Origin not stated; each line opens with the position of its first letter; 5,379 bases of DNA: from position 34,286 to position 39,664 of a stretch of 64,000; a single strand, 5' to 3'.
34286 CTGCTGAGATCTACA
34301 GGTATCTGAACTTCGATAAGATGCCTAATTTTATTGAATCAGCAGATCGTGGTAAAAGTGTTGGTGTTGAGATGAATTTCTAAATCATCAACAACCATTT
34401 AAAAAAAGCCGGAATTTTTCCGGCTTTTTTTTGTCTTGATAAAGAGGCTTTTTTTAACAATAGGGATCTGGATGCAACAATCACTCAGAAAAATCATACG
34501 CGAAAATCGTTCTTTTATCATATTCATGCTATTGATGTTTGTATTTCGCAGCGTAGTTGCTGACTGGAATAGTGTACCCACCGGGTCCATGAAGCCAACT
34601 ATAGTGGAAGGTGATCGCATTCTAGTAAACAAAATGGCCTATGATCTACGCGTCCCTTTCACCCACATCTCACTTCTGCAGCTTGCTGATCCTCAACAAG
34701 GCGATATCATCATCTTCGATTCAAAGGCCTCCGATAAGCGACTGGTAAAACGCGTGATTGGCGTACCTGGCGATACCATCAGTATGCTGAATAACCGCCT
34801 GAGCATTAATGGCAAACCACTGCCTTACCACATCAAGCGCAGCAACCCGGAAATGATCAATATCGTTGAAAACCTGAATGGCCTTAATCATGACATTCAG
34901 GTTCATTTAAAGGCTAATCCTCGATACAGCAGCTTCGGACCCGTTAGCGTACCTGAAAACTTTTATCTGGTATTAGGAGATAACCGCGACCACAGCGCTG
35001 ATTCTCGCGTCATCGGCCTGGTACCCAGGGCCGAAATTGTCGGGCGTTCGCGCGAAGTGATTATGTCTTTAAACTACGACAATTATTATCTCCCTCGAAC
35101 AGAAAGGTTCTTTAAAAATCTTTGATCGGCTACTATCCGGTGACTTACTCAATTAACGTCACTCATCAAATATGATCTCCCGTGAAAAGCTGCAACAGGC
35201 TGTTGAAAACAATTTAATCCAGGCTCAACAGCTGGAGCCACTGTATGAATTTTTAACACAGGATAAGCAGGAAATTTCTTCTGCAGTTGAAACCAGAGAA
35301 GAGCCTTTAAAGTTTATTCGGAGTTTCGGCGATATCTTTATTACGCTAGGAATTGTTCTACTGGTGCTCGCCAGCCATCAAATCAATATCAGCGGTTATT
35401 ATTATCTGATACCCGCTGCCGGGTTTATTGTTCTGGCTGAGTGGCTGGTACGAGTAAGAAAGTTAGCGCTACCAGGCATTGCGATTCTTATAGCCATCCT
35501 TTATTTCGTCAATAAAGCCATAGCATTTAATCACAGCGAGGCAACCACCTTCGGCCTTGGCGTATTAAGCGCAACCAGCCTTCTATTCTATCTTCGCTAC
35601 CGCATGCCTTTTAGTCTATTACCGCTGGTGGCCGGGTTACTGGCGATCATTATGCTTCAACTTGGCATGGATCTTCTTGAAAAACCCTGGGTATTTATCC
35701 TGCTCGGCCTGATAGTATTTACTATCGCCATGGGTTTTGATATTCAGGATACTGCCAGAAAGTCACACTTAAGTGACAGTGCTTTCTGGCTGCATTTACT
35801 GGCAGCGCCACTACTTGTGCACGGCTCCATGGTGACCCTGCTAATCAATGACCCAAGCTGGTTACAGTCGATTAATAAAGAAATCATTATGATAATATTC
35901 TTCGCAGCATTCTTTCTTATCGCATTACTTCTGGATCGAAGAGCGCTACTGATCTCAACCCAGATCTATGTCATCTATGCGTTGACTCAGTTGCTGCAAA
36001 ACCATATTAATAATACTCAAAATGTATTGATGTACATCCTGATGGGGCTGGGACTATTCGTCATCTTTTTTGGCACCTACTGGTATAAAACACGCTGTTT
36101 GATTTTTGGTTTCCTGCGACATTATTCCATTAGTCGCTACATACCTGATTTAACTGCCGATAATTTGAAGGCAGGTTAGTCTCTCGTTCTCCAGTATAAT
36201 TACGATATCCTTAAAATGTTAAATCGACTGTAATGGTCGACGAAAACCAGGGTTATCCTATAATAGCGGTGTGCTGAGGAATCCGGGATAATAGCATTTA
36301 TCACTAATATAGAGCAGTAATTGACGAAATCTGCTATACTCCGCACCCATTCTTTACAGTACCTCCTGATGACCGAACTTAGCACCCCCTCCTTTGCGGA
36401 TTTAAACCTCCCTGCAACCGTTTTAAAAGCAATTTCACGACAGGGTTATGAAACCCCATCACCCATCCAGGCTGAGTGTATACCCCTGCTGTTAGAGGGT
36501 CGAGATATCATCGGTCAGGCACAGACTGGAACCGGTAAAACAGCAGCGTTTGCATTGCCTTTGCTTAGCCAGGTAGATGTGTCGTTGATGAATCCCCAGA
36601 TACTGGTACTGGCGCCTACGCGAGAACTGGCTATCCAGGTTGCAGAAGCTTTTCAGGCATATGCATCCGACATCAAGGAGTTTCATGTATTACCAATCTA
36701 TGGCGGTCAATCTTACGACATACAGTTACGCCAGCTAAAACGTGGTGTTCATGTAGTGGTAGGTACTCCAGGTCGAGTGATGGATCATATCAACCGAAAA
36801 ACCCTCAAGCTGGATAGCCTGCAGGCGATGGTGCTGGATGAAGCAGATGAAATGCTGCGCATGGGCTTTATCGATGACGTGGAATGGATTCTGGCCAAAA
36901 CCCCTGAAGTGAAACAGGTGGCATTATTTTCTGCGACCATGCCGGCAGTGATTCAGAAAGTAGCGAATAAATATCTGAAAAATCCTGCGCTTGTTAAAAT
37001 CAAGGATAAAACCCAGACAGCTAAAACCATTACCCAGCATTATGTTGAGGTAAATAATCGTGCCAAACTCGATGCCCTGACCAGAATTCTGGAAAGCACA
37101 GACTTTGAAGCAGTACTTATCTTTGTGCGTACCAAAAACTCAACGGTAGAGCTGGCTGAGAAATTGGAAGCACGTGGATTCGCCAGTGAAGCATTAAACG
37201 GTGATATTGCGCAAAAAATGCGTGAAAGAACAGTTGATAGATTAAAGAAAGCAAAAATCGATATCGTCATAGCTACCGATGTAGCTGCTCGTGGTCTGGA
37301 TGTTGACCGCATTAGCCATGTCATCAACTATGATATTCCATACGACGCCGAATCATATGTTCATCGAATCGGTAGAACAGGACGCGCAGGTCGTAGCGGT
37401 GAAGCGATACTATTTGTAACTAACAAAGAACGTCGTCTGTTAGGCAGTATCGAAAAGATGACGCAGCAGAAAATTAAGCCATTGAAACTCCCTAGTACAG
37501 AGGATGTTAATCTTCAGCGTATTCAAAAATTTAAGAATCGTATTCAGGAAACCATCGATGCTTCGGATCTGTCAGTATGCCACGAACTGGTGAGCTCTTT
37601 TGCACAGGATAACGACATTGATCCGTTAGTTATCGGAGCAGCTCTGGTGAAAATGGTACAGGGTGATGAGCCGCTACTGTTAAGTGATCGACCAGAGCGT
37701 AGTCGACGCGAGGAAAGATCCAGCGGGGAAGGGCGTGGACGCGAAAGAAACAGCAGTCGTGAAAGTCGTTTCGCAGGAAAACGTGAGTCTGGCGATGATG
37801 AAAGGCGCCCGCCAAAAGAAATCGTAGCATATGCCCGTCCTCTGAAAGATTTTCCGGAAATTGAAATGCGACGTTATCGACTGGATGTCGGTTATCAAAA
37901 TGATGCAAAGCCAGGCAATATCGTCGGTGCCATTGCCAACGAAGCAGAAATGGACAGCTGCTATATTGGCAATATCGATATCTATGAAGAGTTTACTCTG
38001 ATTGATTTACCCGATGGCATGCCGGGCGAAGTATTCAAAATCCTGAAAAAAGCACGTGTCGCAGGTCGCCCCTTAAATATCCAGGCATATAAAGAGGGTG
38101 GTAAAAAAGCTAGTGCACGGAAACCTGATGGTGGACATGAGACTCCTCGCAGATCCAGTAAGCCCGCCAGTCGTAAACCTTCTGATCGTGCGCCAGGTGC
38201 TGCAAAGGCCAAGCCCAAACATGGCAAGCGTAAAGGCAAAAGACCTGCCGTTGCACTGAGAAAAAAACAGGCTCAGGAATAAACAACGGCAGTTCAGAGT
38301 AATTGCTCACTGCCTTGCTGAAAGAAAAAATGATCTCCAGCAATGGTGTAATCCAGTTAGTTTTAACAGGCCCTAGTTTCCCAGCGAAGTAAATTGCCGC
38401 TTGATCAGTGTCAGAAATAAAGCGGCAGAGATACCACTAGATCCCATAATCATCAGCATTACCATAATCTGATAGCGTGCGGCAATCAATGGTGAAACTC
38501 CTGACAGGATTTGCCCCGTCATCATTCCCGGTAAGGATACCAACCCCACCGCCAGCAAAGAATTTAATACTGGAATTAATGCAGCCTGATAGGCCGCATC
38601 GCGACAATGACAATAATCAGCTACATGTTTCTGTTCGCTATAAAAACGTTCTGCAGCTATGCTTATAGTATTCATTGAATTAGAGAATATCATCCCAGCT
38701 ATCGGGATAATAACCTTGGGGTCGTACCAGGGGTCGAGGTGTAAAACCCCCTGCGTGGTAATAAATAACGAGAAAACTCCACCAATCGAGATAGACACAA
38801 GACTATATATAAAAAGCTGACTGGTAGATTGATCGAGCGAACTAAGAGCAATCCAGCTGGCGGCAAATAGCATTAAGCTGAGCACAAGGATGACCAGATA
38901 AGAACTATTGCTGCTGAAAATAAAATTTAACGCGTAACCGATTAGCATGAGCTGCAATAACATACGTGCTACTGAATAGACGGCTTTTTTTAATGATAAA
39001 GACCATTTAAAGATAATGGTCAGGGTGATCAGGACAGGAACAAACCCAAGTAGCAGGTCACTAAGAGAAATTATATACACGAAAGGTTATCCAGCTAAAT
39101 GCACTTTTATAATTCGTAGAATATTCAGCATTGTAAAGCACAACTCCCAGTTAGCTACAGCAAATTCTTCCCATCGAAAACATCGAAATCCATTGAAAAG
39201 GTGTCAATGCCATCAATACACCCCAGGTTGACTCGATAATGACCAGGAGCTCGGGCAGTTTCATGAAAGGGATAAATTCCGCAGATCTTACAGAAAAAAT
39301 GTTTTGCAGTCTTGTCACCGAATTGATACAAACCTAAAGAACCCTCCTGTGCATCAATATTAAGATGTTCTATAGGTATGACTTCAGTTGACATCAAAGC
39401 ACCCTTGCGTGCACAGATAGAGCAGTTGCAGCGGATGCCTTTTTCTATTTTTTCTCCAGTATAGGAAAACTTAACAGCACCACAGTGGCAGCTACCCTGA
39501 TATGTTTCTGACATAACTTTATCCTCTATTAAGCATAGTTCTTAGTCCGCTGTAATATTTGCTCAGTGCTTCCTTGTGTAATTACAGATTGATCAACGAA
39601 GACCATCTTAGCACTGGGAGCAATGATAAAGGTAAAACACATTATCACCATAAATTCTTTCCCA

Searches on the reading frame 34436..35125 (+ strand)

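Call 11: search_protein_families(library=pfam, proteins=[window:34436-35125:+], max_evalue=0.00001)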
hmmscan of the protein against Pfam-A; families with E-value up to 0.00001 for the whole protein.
window:34436-35125:+ (229 aa): 1 family
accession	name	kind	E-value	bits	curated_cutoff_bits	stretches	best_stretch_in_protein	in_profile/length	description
PF10502.14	Peptidase_S26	-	7.5e-44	150.1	22.9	1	25-208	6-166/168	Signal peptidase, peptidase S26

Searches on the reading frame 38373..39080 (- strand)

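Call 11: search_protein_families(library=pfam, proteins=[window:38373-39080:-], max_evalue=0.00001)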
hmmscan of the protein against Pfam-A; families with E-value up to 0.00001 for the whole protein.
window:38373-39080:- (235 aa): 1 family
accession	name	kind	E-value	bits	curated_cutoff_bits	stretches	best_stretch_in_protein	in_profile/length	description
PF03649.18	UPF0014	-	4.3e-57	193.7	22.6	2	8-152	3-148/242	Uncharacterised protein family (UPF0014)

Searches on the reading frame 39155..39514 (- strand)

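Call 11: search_protein_families(library=pfam, proteins=[window:39155-39514:-], max_evalue=0.00001)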
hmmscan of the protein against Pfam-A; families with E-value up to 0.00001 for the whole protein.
window:39155-39514:- (119 aa): 1 family
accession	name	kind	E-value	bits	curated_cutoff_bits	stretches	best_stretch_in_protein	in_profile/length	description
PF04828.22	GFA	-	1.4e-16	61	24.3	1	4-113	1-112/115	Glutathione-dependent formaldehyde-activating enzyme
